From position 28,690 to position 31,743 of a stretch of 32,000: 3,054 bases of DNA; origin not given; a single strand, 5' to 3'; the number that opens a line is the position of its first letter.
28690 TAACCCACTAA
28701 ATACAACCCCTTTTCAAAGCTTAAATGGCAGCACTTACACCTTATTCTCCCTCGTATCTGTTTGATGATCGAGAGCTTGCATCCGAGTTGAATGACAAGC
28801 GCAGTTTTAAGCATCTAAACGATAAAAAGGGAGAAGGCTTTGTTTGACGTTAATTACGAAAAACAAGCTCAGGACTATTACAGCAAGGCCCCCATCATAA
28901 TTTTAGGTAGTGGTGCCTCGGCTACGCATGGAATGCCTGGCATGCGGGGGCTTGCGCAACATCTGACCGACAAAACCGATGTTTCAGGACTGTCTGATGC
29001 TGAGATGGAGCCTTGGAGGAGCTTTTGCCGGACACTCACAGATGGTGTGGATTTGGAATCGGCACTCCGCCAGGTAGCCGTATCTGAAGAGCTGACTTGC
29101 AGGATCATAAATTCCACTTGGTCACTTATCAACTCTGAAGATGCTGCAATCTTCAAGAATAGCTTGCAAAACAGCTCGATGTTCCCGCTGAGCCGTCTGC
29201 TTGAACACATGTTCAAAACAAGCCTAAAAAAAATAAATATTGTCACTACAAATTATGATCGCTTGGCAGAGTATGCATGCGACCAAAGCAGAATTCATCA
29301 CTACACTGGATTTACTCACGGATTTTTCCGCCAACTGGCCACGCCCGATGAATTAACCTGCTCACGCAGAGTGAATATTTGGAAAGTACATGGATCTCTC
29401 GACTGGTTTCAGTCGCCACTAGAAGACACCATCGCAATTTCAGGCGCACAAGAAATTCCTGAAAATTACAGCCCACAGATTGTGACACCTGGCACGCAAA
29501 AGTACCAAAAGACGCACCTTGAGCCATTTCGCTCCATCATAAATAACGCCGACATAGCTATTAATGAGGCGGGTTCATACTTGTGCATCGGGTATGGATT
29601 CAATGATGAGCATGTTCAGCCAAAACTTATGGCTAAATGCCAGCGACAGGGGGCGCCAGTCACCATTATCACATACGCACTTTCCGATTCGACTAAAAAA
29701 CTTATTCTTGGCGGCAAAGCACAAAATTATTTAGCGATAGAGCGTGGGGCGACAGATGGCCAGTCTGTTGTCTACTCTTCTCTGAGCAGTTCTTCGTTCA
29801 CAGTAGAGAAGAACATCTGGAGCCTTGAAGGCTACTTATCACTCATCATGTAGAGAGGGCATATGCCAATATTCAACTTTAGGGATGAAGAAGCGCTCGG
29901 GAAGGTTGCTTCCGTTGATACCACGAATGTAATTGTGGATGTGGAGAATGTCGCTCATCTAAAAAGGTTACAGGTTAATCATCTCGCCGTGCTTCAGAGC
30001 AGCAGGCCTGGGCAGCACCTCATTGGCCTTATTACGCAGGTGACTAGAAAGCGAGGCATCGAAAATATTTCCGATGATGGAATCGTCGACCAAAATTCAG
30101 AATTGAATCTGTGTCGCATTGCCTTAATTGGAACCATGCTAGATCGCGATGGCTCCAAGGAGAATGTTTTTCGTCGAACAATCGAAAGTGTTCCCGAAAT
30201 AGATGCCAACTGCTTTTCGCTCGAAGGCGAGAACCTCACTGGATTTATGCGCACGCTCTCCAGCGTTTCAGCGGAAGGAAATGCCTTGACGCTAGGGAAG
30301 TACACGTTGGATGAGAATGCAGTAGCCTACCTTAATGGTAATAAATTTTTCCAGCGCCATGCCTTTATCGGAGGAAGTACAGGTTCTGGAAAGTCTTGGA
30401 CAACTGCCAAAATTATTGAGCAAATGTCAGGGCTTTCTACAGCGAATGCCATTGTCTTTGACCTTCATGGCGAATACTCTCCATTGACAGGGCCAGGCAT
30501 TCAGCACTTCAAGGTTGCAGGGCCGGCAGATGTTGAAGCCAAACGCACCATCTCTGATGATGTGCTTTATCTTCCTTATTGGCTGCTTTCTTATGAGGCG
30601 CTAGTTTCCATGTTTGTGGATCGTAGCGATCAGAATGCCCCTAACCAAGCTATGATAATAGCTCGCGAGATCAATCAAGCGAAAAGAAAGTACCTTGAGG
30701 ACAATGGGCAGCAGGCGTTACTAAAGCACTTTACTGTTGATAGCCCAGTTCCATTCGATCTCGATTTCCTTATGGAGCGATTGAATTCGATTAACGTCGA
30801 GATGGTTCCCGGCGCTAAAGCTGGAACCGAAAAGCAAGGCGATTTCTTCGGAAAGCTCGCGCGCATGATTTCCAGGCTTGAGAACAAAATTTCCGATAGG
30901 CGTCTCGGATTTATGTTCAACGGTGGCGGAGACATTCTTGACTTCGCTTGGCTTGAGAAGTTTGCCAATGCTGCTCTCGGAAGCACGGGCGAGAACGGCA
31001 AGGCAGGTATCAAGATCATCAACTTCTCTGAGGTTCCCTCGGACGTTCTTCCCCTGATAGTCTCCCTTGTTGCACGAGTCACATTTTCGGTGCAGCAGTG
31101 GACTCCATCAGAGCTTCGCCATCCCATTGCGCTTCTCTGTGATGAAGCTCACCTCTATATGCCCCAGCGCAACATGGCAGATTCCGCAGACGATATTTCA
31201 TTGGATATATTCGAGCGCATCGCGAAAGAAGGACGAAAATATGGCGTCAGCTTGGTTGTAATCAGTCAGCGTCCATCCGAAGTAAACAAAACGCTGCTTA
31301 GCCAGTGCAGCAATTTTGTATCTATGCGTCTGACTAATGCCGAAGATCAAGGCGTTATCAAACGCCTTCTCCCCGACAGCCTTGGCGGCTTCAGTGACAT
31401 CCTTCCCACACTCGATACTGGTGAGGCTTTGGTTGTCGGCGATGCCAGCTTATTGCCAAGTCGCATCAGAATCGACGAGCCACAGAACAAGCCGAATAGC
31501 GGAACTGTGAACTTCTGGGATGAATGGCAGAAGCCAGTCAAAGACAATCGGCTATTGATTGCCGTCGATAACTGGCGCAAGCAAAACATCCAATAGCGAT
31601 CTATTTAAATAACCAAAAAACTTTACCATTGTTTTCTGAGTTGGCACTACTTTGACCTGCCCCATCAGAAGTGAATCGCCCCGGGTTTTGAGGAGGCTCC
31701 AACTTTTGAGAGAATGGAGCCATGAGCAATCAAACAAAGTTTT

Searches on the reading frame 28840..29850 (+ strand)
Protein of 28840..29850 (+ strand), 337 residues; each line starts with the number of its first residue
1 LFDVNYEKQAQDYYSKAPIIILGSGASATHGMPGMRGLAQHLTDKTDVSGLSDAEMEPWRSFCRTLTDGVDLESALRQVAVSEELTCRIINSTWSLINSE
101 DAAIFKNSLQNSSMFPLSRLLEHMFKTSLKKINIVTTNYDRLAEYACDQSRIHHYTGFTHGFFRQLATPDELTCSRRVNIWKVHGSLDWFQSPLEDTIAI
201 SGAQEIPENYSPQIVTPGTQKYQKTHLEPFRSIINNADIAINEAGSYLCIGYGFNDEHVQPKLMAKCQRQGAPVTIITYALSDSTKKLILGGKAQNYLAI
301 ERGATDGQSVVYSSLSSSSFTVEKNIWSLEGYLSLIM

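Call 9: search_protein_families(library=pfam, proteins=[window:28840-29850:+], max_evalue=0.0001)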
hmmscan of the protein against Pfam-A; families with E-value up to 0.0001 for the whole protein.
window:28840-29850:+ (337 aa): 1 family
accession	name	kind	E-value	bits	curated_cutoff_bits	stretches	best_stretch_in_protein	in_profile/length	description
PF13289.12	SIR2_2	-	8.1e-11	42.6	24.5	1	134-272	3-111/141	SIR2-like domain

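Call 43: search_protein_families(library=ncbifam, proteins=[window:28840-29850:+], max_evalue=0.001)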
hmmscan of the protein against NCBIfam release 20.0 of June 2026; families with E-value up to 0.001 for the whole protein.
window:28840-29850:+ (337 aa): 1 family
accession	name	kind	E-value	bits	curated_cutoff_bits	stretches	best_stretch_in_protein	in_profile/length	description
NF042942.1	SIR2_antiphage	equivalog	1.4e-05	24.3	500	0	134-261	162-312/392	SIR2 family anti-phage-associated protein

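Call 71: search_protein_families(library=padloc, proteins=[window:28840-29850:+], max_evalue=0.001)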
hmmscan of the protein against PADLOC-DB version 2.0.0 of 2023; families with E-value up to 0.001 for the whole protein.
window:28840-29850:+ (337 aa): 27 families (the best 25 are shown)
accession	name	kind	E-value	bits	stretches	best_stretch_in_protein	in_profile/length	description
PDLC04087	SIR2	-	1e-141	469.8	1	5-337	6-343/343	-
PDLC04096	SIR2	-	9.6e-105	347.2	1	113-337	4-230/230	-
PDLC04082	SIR2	-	2.8e-72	241.5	1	7-334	7-340/345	-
PDLC04083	SIR2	-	2e-60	202.7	1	5-335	4-357/371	-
PDLC04078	SIR2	-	7.2e-55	183.4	1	175-337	11-171/171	-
PDLC04092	SIR2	-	3.4e-53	179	1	10-335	12-317/318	-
PDLC04077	SIR2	-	3.2e-49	164.4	1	205-336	3-132/135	-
PDLC04091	SIR2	-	4.7e-46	155.6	1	6-333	6-339/345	-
PDLC04086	SIR2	-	8e-45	151.7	2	8-166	10-171/361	-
PDLC04074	SIR2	-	7.4e-32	108.8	1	15-334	24-353/357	-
PDLC04093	SIR2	-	1.8e-23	81.2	1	19-289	26-315/395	-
PDLC04095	SIR2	-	2.7e-23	80.9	2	175-332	89-244/251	-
PDLC04094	SIR2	-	1.2e-18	65.5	1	131-268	149-284/399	-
PDLC04088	SIR2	-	2.7e-18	64.3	1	130-280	172-327/390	-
PDLC02414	Aga_SIR2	-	6.5e-18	63.1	1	121-322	108-293/313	-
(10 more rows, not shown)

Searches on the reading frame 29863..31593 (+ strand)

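Call 9: search_protein_families(library=pfam, proteins=[window:29863-31593:+], max_evalue=0.0001)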
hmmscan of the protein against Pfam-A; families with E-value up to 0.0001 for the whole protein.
window:29863-31593:+ (577 aa): 3 families
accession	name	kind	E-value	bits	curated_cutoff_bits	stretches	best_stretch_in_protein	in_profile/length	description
PF01935.23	DUF87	-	2.7e-26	93.5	23.2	1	144-405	3-218/220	Helicase HerA, central domain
PF05872.18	HerA_C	-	5.7e-07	29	22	0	161-218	18-74/502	Helicase HerA-like C-terminal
PF10412.15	TrwB_AAD_bind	-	1.8e-05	24.2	20.5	1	164-206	15-56/387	Type IV secretion-system coupling protein DNA-binding domain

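Call 43: search_protein_families(library=ncbifam, proteins=[window:29863-31593:+], max_evalue=0.001)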
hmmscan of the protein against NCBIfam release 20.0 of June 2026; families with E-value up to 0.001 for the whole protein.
window:29863-31593:+ (577 aa): 9 families
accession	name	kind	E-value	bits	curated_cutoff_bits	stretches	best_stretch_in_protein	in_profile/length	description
NF042944.1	HerA_antiphage_2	equivalog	1.6e-87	294.6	850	2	319-564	319-569/576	anti-phage-associated helicase HerA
NF042943.1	HerA_antiphage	equivalog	8.1e-45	153.4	800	2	322-555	331-566/566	anti-phage-associated helicase HerA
NF040819.1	helicase_HerA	equivalog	2.9e-29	102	970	2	417-541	399-518/561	DNA double-strand break repair helicase HerA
NF040937.1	HerA_Thermprot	equivalog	1.3e-28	99.7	800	2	383-561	309-485/487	DNA double-strand break repair helicase HerA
NF053655.1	CedD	equivalog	3.5e-16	59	600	2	418-536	417-524/527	DNA-translocating ATPase CedD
NF045975.1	VirB4_plasma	equivalog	5.5e-10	37.6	590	2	165-209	516-559/894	Mbov_0397 family ICE element conjugal transfer ATPase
NF033849.1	ser_rich_anae_1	subfamily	2.8e-08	31.6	650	1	421-499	1018-1099/1163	serine-rich protein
NF041214.1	plasmid_TraB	equivalog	1.9e-05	23.4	800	0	442-473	359-390/639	plasmid transfer protein TraB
NF045971.1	conju_CD1110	equivalog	0.00013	20.4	325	0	141-209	393-460/752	VirB4-like conjugal transfer ATPase, CD1110 family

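Call 71: search_protein_families(library=padloc, proteins=[window:29863-31593:+], max_evalue=0.001)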
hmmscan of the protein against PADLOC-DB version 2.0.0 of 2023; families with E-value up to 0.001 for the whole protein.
window:29863-31593:+ (577 aa): 17 families
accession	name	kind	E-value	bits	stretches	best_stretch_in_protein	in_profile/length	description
PDLC04105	HerA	-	4.7e-244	809.3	1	1-575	1-573/576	-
PDLC04101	HerA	-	6e-159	527.1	1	3-400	5-397/400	-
PDLC04104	HerA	-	1.2e-157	522.5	1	194-575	2-375/379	-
PDLC04107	HerA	-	1.7e-154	511.3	1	2-298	4-304/306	-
PDLC04099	HerA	-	4.4e-89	295.4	1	1-208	1-213/214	-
PDLC02188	HerA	-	3.5e-86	288.3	2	320-573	320-578/578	-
PDLC04102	HerA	-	3.2e-68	228.6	2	296-561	382-643/654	-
PDLC04098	HerA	-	3.8e-65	218.7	2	270-572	388-684/686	-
PDLC04106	HerA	-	6.9e-65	217.8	2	255-573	347-664/667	-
PDLC04103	HerA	-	4.7e-52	175.1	1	51-557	63-576/579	-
PDLC02185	HerA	-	2.7e-48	163.1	2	319-557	337-581/585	-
PDLC04100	HerA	-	1.7e-46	157.1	2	320-561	335-578/580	-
PDLC04097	HerA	-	3.6e-39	132.9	2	380-558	431-614/618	-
PDLC04140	mad8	-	4.2e-20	70.5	1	165-540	28-302/314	mads_8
PDLC01055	HerA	-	1.6e-17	61.5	2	382-502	382-491/532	Type III coevolved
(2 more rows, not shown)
